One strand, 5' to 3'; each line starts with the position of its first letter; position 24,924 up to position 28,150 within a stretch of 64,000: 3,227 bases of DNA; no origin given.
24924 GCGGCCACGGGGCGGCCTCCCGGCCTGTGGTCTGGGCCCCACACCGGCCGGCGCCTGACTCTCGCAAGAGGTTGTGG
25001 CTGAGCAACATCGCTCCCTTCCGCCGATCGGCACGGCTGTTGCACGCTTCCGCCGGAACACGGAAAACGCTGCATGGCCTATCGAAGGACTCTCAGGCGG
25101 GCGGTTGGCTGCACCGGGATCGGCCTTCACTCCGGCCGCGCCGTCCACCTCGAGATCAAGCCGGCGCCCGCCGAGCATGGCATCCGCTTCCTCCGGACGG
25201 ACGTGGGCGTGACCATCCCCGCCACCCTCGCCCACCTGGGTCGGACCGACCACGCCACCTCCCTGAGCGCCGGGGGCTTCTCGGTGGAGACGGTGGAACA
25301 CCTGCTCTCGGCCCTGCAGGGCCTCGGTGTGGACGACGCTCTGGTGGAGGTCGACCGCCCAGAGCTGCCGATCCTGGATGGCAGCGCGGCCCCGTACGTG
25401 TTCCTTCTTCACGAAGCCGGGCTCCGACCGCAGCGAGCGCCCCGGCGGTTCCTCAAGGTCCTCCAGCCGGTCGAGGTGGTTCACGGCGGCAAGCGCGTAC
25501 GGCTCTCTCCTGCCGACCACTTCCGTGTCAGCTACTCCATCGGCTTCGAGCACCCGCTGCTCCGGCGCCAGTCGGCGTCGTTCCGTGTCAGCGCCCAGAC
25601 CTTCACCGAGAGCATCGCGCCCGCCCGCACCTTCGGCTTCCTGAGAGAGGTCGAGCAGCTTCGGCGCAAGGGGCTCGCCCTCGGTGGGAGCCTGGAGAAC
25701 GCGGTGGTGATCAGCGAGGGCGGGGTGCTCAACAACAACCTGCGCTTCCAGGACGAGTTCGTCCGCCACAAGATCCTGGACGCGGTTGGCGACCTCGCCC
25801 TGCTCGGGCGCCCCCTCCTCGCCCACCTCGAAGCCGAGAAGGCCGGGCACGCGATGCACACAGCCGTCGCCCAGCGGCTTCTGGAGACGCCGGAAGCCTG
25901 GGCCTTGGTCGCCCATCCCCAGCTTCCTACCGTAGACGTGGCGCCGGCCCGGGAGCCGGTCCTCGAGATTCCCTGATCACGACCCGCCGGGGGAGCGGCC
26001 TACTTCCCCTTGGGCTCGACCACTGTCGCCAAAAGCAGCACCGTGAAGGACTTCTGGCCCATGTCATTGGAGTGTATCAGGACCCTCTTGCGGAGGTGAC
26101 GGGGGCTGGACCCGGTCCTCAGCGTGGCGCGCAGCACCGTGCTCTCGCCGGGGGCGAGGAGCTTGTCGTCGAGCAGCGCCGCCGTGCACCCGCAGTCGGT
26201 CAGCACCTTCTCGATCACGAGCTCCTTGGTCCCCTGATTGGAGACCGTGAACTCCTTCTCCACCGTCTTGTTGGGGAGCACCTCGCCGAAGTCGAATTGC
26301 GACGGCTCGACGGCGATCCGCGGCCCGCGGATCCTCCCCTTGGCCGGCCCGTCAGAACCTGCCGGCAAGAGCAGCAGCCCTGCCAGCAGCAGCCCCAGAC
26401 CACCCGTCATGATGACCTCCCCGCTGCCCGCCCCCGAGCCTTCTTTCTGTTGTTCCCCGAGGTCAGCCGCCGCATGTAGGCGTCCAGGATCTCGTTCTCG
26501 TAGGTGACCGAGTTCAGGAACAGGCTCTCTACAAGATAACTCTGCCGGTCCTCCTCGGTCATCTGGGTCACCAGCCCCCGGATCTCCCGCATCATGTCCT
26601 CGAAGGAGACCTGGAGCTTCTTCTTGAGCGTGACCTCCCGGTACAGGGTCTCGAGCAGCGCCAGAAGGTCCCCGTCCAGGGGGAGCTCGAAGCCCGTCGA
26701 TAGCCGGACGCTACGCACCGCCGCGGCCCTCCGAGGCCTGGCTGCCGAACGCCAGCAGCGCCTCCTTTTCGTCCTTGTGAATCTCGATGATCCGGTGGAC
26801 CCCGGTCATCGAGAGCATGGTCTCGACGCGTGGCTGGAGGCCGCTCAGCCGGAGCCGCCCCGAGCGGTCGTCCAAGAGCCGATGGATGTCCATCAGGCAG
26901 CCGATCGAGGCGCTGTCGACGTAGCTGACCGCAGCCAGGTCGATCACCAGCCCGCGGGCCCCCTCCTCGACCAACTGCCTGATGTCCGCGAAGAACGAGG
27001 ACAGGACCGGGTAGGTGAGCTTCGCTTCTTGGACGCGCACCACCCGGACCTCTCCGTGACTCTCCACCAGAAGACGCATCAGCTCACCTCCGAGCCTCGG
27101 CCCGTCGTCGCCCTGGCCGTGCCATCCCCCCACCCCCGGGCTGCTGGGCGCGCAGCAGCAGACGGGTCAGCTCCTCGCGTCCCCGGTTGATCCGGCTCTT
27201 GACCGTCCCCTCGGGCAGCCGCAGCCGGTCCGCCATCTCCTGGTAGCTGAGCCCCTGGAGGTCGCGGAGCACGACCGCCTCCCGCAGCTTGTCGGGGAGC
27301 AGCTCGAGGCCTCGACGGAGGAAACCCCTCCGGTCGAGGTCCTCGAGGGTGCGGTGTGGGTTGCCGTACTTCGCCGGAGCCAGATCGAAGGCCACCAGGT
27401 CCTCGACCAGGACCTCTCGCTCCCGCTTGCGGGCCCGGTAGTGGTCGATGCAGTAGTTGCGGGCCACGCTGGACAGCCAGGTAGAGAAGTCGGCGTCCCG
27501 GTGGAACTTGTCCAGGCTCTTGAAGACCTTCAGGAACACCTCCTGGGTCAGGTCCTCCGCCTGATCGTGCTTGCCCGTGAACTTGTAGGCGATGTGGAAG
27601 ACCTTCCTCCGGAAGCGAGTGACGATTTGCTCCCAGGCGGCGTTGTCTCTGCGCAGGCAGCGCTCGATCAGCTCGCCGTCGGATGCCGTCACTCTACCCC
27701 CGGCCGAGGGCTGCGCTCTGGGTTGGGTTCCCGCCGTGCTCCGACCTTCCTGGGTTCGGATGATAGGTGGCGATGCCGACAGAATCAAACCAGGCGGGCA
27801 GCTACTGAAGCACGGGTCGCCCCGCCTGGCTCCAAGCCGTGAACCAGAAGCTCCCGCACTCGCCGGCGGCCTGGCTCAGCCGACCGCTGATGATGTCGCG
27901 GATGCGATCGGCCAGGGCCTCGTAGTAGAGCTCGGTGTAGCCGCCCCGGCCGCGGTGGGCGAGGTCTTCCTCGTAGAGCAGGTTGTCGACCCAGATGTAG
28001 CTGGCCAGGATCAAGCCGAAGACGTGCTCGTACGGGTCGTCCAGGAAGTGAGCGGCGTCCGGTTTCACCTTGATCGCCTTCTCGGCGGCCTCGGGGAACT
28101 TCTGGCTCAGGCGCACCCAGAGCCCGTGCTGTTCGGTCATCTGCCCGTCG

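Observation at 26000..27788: Four-gene operon: ECF sigma, STAS antagonist, unknown 103-aa protein, DUF1573 secreted protein (a partner-switching module without a kinase)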

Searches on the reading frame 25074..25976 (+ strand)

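Call 3: search_protein_families(library=pfam, proteins=[window:25074-25976:+], max_evalue=0.1)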
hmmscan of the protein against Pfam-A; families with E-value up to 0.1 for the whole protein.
window:25074-25976:+ (300 aa): 1 family
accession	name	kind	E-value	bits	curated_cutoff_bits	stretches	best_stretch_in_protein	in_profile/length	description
PF03331.19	LpxC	-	3.8e-103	345.1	27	1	4-270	1-267/268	UDP-3-O-acyl N-acetylglycosamine deacetylase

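Call 4: search_protein_families(library=ncbifam, proteins=[window:25074-25976:+], max_evalue=0.1)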
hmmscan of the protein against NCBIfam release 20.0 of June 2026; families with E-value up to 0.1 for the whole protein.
window:25074-25976:+ (300 aa): 3 families
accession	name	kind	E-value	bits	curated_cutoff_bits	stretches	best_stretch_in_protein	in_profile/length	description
TIGR00325.1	lpxC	equivalog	8.8e-91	304.3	187.25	1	4-280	3-282/297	UDP-3-O-acyl-N-acetylglucosamine deacetylase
NF009667.0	PRK13188.1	equivalog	1.4e-71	241.6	465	2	3-215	4-219/464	bifunctional UDP-3-O-[3-hydroxymyristoyl] N-acetylglucosamine deacetylase/3-hydroxyacyl-ACP dehydratase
NF009666.0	PRK13187.1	equivalog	2.5e-52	177.9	423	1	4-280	11-301/305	UDP-3-O-acyl N-acetylglycosamine deacetylase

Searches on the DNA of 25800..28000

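Call 82: search_rna_families(source=window, start=25800, end=28000, threshold=evalue, max_evalue=1)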
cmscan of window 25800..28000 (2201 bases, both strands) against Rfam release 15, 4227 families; matches with E-value up to 1: 2.
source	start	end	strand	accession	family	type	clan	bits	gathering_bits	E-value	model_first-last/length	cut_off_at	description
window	26149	26236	+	RF00655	mir-28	Gene; miRNA;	CL00086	24.8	64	0.11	1-78/78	no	mir-28 microRNA precursor family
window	26210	26268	+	RF01127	sR42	Gene; snRNA; snoRNA; CD-box;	-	16.7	38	0.56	1-63/63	no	Small nucleolar RNA sR42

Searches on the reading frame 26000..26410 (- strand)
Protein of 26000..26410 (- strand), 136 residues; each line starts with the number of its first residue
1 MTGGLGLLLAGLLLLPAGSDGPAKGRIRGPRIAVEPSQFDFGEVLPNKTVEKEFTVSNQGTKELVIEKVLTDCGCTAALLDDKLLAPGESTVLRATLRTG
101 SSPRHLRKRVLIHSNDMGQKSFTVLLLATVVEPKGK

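Call 3: search_protein_families(library=pfam, proteins=[window:26000-26410:-], max_evalue=0.1)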
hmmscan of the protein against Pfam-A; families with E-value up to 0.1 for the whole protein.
window:26000-26410:- (136 aa): 5 families
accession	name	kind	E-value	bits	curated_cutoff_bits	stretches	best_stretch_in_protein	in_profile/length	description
PF07610.17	DUF1573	-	8.2e-19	67.9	26.1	1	33-119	2-88/98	Protein of unknown function (DUF1573)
PF22544.2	HYDIN_VesB_CFA65-like_Ig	-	3.5e-16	59.7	25.5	1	30-121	1-93/100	HYDIN/CFA65/VesB-like, Ig-like domain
PF22073.2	Cep192_D4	-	0.015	15.9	35.5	0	30-68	2-40/112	Cep192 domain 4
PF15780.11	ASH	-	0.038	14.6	27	1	37-121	12-97/98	Abnormal spindle-like microcephaly-assoc'd, ASPM-SPD-2-Hydin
PF14874.12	PapD-like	-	0.06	13.9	27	1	30-61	2-33/102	Flagellar-associated PapD-like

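Call 4: search_protein_families(library=ncbifam, proteins=[window:26000-26410:-], max_evalue=0.1)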
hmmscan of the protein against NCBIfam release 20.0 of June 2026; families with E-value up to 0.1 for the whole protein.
window:26000-26410:- (136 aa): 3 families
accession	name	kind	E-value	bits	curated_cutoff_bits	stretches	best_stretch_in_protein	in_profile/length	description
NF041425.1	OS_HP2_seleno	subfamily_domain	7.7e-19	67.9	100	1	36-130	3-97/98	OS_HP2 family (seleno)protein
NF012200.0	choice_anch_D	domain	2.2e-07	31.3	45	1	29-101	14-91/108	choice-of-anchor D domain-containing protein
TIGR04090.1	exp_by_SipW_IV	subfamily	0.097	12.4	60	1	42-71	50-79/241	BsaA family SipW-dependent biofilm matrix protein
